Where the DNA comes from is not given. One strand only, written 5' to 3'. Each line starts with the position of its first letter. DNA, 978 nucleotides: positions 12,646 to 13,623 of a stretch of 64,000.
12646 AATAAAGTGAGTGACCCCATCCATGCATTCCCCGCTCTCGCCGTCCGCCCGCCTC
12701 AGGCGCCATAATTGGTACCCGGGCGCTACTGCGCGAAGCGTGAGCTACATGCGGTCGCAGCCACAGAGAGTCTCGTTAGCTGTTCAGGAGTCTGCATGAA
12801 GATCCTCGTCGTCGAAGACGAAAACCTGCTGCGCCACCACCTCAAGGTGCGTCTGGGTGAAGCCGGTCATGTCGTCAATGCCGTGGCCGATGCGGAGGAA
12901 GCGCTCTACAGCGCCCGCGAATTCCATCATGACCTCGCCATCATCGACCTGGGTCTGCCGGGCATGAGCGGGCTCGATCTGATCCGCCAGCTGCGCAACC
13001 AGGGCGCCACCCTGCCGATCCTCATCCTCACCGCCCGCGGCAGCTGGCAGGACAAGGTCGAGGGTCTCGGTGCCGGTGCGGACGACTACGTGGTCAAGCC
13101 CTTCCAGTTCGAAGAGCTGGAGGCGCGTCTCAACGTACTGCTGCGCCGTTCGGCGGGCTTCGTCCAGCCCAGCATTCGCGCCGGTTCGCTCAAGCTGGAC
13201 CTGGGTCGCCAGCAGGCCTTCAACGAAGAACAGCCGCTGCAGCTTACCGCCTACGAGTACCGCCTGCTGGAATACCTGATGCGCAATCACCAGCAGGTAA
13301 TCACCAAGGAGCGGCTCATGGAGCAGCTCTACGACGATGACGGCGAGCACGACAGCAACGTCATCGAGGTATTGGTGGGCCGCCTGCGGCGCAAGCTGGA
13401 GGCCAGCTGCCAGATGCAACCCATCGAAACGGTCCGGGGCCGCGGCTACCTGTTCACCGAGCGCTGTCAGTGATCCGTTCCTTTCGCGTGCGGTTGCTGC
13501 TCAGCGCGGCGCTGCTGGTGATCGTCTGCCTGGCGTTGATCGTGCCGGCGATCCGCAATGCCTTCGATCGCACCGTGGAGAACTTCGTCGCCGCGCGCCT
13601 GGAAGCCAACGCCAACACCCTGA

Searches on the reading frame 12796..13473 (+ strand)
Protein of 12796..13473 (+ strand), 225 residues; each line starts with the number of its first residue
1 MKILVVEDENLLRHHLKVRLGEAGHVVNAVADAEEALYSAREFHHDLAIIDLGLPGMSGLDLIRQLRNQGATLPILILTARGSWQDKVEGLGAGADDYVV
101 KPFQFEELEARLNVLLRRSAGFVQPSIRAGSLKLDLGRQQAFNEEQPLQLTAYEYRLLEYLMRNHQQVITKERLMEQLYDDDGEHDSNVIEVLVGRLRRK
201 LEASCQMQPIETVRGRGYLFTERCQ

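Call 6: find_related_loci(query=window:12796-13470:+, collection=genome_contigs, flank=3000)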
Query window:12796-13470:+ (225 aa) in genome_contigs; peptide patterns used: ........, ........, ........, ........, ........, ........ (x = any residue, [..] = any of these).
600 stretches matched a pattern (row limit reached: there are more); 566 encode a relative of the query (tblastn E <= 1e-3); the best 80 are kept; 80 distinct loci.
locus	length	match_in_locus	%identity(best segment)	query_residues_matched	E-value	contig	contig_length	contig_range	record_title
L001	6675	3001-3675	100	1-225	4e-150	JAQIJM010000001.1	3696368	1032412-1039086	MAG: Pseudomonas oryzihabitans isolate bin21 tig00000141, whole genome shotgun sequence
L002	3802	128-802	80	1-225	3e-122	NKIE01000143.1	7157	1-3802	MAG: Pseudomonas sp. PGPPP3 NODE_4110, whole genome shotgun sequence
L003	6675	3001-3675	78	1-225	2e-115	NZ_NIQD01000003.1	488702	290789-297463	Pseudomonas paraeruginosa strain ATCC 9027 NODE_3_length_488702_cov_61.7947, whole genome shotgun sequence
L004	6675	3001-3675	77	1-225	6e-115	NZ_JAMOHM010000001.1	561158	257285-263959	Stutzerimonas frequens strain DNSP21 27DNSP21gv5C001, whole genome shotgun sequence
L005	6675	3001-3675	77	1-225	2e-114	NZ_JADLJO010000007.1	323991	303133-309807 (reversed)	Pseudomonas guariconensis strain 20-MO00622-0 contig00007, whole genome shotgun sequence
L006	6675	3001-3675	77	1-225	8e-114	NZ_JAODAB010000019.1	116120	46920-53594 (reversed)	Pseudomonas citri strain OPS13-3 NODE_19_length_116120_cov_120.785338, whole genome shotgun sequence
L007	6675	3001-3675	76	1-225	2e-113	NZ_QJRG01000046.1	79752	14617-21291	Pseudomonas alkylphenolica strain xwS2 177, whole genome shotgun sequence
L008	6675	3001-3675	77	1-225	5e-113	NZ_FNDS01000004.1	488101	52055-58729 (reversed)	Pseudomonas panipatensis strain CCM 7469, whole genome shotgun sequence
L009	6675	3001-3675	76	1-225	1e-112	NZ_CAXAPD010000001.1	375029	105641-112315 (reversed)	Pseudomonas sp. RL_5y_Pfl2_73 isolate PseudoSSchier:73 RL_5y_Pfl2_73_NODE_1_length_375029_cov_20.074574, whole genome sh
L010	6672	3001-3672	75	1-224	4e-112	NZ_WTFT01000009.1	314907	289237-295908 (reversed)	Pseudomonas izuensis strain IzPS43_3003 3003-PS43-Suruga_S7_L001_R1_001_(paired)_contig_9, whole genome shotgun sequence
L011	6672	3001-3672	76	1-224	2e-112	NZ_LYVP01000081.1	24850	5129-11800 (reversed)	Pseudomonas sp. KK4 contig00081, whole genome shotgun sequence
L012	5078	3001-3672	75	1-224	2e-112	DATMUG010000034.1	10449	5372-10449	MAG TPA_asm: Pseudomonas sp. isolate SMAG_U13034 k141_180262, whole genome shotgun sequence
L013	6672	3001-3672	75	1-224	2e-112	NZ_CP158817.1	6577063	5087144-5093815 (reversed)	Pseudomonas putida strain PSE7 chromosome, complete genome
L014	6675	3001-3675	76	1-225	2e-112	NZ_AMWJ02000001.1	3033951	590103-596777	Pseudomonas bharatica CSV86 tig0000001, whole genome shotgun sequence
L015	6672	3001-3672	76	1-224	3e-112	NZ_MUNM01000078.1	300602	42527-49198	Pseudomonas sp. PICF141 Contig_000078, whole genome shotgun sequence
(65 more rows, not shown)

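Call 10: find_encoding_contigs(protein=window:12796-13473:+, flank=2500, max_places=10)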
Protein window:12796-13473:+ (225 aa): 24 contigs read that carry it; 10 places shown.
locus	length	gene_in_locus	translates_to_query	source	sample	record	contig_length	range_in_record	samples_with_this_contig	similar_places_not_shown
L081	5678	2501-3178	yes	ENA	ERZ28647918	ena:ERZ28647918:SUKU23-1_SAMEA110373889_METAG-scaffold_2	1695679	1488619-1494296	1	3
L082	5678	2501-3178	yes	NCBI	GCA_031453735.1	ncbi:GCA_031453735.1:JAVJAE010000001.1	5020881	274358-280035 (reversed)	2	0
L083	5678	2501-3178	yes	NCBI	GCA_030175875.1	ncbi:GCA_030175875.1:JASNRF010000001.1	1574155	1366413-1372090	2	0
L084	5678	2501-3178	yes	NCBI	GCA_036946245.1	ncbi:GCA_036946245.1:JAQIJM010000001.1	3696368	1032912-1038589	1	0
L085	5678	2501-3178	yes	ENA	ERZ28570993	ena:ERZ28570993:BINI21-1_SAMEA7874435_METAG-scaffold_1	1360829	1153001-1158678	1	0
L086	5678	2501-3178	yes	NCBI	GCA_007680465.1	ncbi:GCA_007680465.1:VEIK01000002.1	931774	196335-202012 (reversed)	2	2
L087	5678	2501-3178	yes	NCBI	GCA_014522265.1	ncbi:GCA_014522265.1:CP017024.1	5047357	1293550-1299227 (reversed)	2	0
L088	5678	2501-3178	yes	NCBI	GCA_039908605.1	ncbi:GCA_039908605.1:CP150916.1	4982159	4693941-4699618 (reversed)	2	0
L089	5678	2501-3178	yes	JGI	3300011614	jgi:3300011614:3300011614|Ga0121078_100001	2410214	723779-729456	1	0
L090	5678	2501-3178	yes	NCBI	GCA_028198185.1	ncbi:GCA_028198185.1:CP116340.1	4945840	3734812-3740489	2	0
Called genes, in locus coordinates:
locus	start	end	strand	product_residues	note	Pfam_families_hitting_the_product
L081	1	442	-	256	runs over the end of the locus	PF00005:ABC_tran, PF13304:AAA_21 (faint)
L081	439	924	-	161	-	PF01475:FUR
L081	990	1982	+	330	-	PF01297:ZnuA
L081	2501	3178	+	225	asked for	PF00072:Response_reg, PF00486:Trans_reg_C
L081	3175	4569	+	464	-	PF00672:HAMP (weak), PF26769:HAMP_PhoQ, PF00512:HisKA, PF02518:HATPase_c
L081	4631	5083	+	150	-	PF09500:YiiD_C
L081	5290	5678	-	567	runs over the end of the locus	PF03717:PBP_dimer, PF00905:Transpeptidase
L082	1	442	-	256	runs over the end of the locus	PF00005:ABC_tran, PF13304:AAA_21 (faint)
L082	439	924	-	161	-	PF01475:FUR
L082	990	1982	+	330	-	PF01297:ZnuA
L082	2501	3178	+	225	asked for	PF00072:Response_reg, PF00486:Trans_reg_C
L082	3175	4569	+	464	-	PF00672:HAMP (weak), PF26769:HAMP_PhoQ, PF00512:HisKA, PF02518:HATPase_c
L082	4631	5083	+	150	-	PF09500:YiiD_C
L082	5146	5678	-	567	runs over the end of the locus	PF03717:PBP_dimer, PF00905:Transpeptidase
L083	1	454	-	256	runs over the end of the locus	PF00005:ABC_tran, PF13304:AAA_21 (faint)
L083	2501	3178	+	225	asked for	PF00072:Response_reg, PF00486:Trans_reg_C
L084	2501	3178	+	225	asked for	PF00072:Response_reg, PF00486:Trans_reg_C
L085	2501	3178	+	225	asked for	PF00072:Response_reg, PF00486:Trans_reg_C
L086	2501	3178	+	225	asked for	PF00072:Response_reg, PF00486:Trans_reg_C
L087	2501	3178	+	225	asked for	PF00072:Response_reg, PF00486:Trans_reg_C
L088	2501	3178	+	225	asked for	PF00072:Response_reg, PF00486:Trans_reg_C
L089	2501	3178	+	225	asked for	PF00072:Response_reg, PF00486:Trans_reg_C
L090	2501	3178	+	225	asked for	PF00072:Response_reg, PF00486:Trans_reg_C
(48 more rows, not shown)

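Call 13: find_homologous_proteins(query=window:12796-13470:+, max_evalue=1e-60)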
Query window:12796-13470:+ (225 aa): 7069 proteins with E <= 1e-60 among 8000 candidates; the best 120 are listed.
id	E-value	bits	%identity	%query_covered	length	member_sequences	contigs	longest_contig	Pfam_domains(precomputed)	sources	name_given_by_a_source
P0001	1.5e-142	491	100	100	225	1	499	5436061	PF00486.35,PF00072.31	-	-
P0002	2.6e-142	490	100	100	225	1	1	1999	PF00486.35,PF00072.31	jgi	jgi:two-component system response regulator PhoP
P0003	3.5e-142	490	100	100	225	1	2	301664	PF00486.35,PF00072.31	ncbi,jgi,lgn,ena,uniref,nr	ncbi:response regulator transcription factor [Pseudomonas sp. PLB05]|uniref:response regulator trans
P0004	3.5e-142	490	100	100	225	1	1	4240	PF00486.35,PF00072.31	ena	-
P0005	4.0e-142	489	100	100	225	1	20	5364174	PF00486.35,PF00072.31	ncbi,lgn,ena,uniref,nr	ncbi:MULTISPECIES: response regulator transcription factor [Pseudomonas]|uniref:Two-component system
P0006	6.0e-142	489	100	100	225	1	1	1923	PF00486.35,PF00072.31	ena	-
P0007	7.3e-142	489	100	100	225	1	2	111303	PF00486.35,PF00072.31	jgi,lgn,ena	jgi:two-component system response regulator PhoP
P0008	9.5e-142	488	99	100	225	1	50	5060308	PF00486.35,PF00072.31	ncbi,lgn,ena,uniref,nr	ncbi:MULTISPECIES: response regulator transcription factor [Pseudomonas]|uniref:DNA-binding response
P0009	1.1e-141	488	100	100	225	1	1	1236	PF00486.35,PF00072.31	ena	-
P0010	7.5e-141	485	99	100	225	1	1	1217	PF00486.35,PF00072.31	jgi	-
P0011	6.9e-135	466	93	100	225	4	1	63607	PF00486.35,PF00072.31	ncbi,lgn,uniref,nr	ncbi:two-component system response regulator PhoP [Pseudomonas duriflava]|uniref:Two-component syste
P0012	1.6e-127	442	100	91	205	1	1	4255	PF00486.35,PF00072.31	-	-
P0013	3.7e-122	424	99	87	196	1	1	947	PF00486.35,PF00072.31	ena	-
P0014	1.2e-115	403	81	100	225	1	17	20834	PF00486.35,PF00072.31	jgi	jgi:two-component system, OmpR family, response regulator PhoP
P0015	2.1e-115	402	82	100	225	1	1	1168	PF00486.35,PF00072.31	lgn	-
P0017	5.7e-115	401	82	100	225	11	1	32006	PF00486.35,PF00072.31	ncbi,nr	ncbi:MAG: response regulator [Pseudomonadaceae bacterium]|nr:response regulator [Pseudomonadaceae ba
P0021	2.5e-113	395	80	100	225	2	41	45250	PF00486.35,PF00072.31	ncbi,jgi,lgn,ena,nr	ncbi:MAG: DNA-binding response regulator [Pseudomonas sp. PGPPP3]|jgi:two-component system response 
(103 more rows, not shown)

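Call 14: find_encoding_contigs(protein=P0011, flank=2500, max_places=3)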
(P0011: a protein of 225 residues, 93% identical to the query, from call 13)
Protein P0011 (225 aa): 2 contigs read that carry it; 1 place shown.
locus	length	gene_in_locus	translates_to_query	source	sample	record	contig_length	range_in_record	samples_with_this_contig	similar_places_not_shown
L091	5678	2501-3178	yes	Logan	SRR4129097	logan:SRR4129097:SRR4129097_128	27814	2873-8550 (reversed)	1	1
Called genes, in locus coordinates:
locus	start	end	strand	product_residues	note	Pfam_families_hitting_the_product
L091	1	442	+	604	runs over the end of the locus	PF02743:dCache_1, PF00512:HisKA, PF02518:HATPase_c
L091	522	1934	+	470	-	PF00072:Response_reg, PF06490:FleQ (weak), PF00158:Sigma54_activat, PF14532:Sigma54_activ_2, PF07724:AAA_2 (weak), PF07728:AAA_5, PF25601:AAA_lid_14, PF18024:HTH_50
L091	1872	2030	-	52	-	-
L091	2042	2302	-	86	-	-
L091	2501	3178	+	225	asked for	PF00072:Response_reg, PF00486:Trans_reg_C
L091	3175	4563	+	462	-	PF00672:HAMP (faint), PF26769:HAMP_PhoQ, PF00512:HisKA (weak), PF02518:HATPase_c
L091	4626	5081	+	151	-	PF09500:YiiD_C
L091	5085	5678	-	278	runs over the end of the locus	PF00459:Inositol_P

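Call 15: find_encoding_contigs(protein=P0008, flank=2500, max_places=10)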
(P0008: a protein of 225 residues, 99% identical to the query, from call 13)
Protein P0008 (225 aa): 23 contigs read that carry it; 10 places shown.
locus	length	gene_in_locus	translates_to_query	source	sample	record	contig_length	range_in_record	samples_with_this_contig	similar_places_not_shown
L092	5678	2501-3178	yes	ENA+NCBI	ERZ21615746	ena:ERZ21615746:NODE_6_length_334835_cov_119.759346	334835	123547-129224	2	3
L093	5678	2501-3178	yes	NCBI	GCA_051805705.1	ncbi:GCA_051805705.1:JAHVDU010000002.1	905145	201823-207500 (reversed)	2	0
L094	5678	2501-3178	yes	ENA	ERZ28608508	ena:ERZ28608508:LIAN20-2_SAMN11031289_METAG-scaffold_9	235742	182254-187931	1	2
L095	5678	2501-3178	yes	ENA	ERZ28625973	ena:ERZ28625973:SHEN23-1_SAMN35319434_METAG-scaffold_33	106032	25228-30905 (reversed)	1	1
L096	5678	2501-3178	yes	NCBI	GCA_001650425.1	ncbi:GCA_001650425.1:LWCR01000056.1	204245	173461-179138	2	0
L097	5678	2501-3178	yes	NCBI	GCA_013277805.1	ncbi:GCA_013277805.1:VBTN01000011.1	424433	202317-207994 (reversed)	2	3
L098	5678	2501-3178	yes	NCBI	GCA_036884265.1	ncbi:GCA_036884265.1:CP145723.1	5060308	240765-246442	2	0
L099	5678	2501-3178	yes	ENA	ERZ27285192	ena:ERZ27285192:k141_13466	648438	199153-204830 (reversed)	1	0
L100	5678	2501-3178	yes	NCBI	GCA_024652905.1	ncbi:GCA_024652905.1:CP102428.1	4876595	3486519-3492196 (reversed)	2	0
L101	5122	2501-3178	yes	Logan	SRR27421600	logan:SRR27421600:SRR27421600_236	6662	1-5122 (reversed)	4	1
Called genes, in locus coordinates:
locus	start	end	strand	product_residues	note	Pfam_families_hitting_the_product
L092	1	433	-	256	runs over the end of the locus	PF00005:ABC_tran, PF13304:AAA_21 (faint)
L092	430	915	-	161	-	PF01475:FUR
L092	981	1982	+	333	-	-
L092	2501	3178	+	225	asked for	PF00072:Response_reg, PF00486:Trans_reg_C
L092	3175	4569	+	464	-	PF00672:HAMP (weak), PF26769:HAMP_PhoQ, PF00512:HisKA, PF02518:HATPase_c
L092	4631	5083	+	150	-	PF09500:YiiD_C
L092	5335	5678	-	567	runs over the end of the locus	PF03717:PBP_dimer, PF00905:Transpeptidase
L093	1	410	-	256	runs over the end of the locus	PF00005:ABC_tran, PF13304:AAA_21 (faint)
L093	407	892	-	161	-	PF01475:FUR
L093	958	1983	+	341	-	-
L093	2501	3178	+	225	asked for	PF00072:Response_reg, PF00486:Trans_reg_C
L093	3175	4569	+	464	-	PF00672:HAMP (weak), PF26769:HAMP_PhoQ, PF00512:HisKA, PF02518:HATPase_c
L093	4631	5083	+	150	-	PF09500:YiiD_C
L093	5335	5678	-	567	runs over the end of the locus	PF03717:PBP_dimer, PF00905:Transpeptidase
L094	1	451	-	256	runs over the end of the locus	PF00005:ABC_tran, PF13304:AAA_21 (faint)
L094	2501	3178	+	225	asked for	PF00072:Response_reg, PF00486:Trans_reg_C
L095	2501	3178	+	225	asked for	PF00072:Response_reg, PF00486:Trans_reg_C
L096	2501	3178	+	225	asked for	PF00072:Response_reg, PF00486:Trans_reg_C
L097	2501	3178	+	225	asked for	PF00072:Response_reg, PF00486:Trans_reg_C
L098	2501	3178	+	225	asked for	PF00072:Response_reg, PF00486:Trans_reg_C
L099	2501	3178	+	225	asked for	PF00072:Response_reg, PF00486:Trans_reg_C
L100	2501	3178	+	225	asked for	PF00072:Response_reg, PF00486:Trans_reg_C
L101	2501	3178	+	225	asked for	PF00072:Response_reg, PF00486:Trans_reg_C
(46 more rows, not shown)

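Call 16: find_encoding_contigs(protein=P0017, flank=2500, max_places=3)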
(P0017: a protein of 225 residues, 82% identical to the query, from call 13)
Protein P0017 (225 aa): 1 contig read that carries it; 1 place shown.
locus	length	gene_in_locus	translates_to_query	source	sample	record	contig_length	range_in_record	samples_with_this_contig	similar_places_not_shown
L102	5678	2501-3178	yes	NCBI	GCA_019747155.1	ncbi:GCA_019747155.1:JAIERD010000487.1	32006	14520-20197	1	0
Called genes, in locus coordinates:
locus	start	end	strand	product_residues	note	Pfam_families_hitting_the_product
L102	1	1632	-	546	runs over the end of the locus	PF00501:AMP-binding, PF13193:AMP-binding_C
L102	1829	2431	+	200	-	-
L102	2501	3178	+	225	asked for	PF00072:Response_reg, PF00486:Trans_reg_C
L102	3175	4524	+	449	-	PF00672:HAMP (weak), PF26769:HAMP_PhoQ, PF00512:HisKA, PF13581:HATPase_c_2 (faint), PF02518:HATPase_c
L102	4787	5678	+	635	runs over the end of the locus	PF00109:ketoacyl-synt, PF02801:Ketoacyl-synt_C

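Call 17: find_encoding_contigs(protein=P0021, flank=2500, max_places=5)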
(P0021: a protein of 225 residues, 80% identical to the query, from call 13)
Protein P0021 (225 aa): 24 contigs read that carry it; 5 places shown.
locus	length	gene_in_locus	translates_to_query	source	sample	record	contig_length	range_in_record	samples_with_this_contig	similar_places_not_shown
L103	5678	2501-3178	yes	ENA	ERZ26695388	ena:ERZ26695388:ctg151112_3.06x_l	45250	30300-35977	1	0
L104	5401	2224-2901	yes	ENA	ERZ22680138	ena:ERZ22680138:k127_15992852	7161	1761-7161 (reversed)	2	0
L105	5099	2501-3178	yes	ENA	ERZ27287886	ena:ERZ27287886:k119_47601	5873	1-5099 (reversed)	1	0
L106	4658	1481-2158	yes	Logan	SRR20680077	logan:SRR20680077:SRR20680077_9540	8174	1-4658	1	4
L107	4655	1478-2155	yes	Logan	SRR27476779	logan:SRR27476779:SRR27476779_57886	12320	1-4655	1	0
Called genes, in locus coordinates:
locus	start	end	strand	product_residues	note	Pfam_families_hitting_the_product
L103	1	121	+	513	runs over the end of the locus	PF01946:Thi4 (weak), PF00890:FAD_binding_2, PF01266:DAO, PF03486:HI0933_like (faint), PF07992:Pyr_redox_2 (weak), PF13738:Pyr_redox_3 (faint), PF01593:Amino_oxidase, PF13450:NAD_binding_8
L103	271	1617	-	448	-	PF00501:AMP-binding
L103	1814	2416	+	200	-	-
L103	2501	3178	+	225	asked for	PF00072:Response_reg, PF00486:Trans_reg_C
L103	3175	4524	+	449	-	PF00672:HAMP (weak), PF26769:HAMP_PhoQ, PF00512:HisKA (weak), PF02518:HATPase_c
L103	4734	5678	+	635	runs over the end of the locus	PF00109:ketoacyl-synt, PF02801:Ketoacyl-synt_C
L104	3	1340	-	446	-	?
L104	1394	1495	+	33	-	-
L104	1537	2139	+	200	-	-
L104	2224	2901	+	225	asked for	PF00072:Response_reg, PF00486:Trans_reg_C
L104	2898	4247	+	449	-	PF00672:HAMP (weak), PF26769:HAMP_PhoQ, PF00512:HisKA (weak), PF02518:HATPase_c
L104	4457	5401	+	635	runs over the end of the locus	PF00109:ketoacyl-synt, PF02801:Ketoacyl-synt_C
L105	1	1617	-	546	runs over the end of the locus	PF00501:AMP-binding, PF13193:AMP-binding_C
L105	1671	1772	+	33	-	-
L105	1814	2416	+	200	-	-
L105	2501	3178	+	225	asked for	PF00072:Response_reg, PF00486:Trans_reg_C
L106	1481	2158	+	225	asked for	PF00072:Response_reg, PF00486:Trans_reg_C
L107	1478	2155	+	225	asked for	PF00072:Response_reg, PF00486:Trans_reg_C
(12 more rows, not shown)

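Call 19: list_cluster_members(proteins=[P0011])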
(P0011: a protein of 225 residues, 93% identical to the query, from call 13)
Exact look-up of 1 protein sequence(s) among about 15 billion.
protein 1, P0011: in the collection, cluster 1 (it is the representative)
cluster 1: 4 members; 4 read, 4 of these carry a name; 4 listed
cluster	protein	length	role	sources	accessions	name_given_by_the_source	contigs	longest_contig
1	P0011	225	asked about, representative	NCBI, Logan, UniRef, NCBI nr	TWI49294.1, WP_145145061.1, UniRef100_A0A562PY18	two-component system response regulator PhoP [Pseudomonas duriflava] | Two-component system response regulator PhoP n=1 Tax=Pseudomonas duriflava TaxID=459528 ... | response regulator transcription factor [Pseudomonas duriflava]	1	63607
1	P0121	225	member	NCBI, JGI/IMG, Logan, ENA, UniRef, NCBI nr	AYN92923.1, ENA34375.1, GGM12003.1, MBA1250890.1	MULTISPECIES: response regulator transcription factor [Pseudomonas] | two-component system response regulator PhoP | Response regulator transcription factor n=3 Tax=Pseudomonas TaxID=286 ...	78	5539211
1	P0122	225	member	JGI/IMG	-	two-component system response regulator PhoP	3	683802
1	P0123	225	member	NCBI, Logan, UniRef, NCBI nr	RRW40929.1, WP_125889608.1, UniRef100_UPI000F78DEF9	DNA-binding response regulator [Pseudomonas luteola] | response regulator transcription factor n=1 Tax=Pseudomonas luteola TaxID=47886 ... | response regulator transcription factor [Pseudomonas luteola]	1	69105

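Call 21: find_encoding_contigs(protein=P0121, flank=2500, max_places=10)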
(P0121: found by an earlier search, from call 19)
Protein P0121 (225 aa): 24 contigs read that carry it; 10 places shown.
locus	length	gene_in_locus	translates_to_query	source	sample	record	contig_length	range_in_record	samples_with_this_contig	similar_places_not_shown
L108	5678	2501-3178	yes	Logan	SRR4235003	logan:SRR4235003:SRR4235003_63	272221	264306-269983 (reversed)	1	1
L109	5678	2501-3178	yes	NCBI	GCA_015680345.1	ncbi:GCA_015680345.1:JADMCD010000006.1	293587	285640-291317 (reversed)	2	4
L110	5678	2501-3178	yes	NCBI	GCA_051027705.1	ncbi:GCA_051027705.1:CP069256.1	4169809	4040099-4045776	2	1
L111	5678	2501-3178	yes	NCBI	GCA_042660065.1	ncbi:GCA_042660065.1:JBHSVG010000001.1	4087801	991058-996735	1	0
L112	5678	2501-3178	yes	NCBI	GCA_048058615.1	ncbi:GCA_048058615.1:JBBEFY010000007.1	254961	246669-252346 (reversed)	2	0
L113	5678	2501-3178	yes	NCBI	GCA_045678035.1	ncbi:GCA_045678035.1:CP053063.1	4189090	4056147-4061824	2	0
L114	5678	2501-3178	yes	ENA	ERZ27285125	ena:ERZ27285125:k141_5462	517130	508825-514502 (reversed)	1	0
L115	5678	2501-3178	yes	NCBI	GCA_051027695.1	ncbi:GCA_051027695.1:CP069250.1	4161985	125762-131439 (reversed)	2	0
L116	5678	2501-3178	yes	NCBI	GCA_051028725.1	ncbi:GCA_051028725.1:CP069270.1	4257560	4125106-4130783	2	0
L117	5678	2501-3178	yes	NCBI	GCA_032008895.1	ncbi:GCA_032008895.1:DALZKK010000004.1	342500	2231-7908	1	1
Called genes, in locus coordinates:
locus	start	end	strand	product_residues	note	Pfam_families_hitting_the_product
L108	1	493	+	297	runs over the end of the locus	PF00126:HTH_1, PF03466:LysR_substrate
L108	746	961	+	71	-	-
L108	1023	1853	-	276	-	PF02146:SIR2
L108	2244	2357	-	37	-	-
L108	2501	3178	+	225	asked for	PF00072:Response_reg, PF00486:Trans_reg_C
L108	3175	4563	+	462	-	PF00672:HAMP (weak), PF26769:HAMP_PhoQ, PF00512:HisKA (weak), PF02518:HATPase_c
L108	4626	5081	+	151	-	PF09500:YiiD_C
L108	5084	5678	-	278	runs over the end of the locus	PF00459:Inositol_P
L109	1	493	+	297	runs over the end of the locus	PF00126:HTH_1, PF03466:LysR_substrate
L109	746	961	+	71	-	-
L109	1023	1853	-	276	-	PF02146:SIR2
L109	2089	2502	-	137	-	-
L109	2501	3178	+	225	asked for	PF00072:Response_reg, PF00486:Trans_reg_C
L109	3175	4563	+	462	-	PF00672:HAMP (weak), PF26769:HAMP_PhoQ, PF00512:HisKA (weak), PF02518:HATPase_c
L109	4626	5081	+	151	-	PF09500:YiiD_C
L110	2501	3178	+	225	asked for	PF00072:Response_reg, PF00486:Trans_reg_C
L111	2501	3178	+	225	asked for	PF00072:Response_reg, PF00486:Trans_reg_C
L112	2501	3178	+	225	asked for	PF00072:Response_reg, PF00486:Trans_reg_C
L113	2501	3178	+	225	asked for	PF00072:Response_reg, PF00486:Trans_reg_C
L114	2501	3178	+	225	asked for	PF00072:Response_reg, PF00486:Trans_reg_C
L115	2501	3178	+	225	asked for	PF00072:Response_reg, PF00486:Trans_reg_C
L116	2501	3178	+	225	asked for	PF00072:Response_reg, PF00486:Trans_reg_C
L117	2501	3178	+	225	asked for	PF00072:Response_reg, PF00486:Trans_reg_C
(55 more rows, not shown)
